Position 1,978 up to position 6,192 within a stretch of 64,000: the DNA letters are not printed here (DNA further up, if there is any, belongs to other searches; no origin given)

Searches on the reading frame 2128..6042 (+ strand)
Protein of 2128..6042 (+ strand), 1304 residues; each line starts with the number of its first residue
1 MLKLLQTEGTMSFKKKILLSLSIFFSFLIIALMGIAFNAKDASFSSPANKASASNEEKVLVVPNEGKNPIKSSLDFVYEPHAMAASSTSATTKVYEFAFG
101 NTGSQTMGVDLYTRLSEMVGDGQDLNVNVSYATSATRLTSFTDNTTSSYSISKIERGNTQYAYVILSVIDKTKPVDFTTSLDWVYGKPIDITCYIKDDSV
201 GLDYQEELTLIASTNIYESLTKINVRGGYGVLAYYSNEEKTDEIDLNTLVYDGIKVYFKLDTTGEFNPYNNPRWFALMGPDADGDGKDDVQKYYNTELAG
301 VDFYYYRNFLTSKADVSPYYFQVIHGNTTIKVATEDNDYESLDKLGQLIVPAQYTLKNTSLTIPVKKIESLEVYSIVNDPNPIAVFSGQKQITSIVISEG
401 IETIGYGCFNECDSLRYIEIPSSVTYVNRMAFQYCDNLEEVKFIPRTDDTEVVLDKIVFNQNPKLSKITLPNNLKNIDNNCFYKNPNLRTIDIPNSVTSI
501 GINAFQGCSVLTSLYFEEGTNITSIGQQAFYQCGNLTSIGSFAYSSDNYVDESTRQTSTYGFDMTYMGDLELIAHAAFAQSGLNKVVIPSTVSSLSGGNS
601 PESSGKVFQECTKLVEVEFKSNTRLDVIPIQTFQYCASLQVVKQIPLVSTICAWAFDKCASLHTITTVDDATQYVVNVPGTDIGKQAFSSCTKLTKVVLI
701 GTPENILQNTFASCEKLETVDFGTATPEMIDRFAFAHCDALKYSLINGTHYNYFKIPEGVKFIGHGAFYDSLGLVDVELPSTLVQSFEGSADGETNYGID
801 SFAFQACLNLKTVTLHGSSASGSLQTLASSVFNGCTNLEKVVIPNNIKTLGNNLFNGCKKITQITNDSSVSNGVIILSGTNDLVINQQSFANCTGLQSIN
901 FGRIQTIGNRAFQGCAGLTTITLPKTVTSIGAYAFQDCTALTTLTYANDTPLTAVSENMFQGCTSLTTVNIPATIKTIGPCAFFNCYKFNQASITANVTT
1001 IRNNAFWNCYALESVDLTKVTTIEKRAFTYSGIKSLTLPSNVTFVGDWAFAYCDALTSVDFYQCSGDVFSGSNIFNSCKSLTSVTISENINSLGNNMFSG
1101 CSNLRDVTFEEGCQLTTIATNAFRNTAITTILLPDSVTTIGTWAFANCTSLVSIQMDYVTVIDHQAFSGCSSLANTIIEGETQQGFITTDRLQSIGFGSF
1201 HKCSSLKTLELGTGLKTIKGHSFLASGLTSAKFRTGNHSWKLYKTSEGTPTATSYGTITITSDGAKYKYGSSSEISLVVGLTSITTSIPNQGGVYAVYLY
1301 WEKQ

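Call 9: search_protein_families(library=pfam, proteins=[window:2128-6042:+])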
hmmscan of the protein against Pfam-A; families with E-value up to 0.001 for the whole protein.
window:2128-6042:+ (1304 aa): 2 families
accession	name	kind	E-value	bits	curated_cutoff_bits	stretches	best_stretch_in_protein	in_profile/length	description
PF13306.12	LRR_5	-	1.7e-172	565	27.7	11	385-510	7-125/127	BspA type Leucine rich repeat region (6 copies)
PF13855.12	LRR_8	-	4.4e-35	119.7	27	0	875-923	6-56/61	Leucine rich repeat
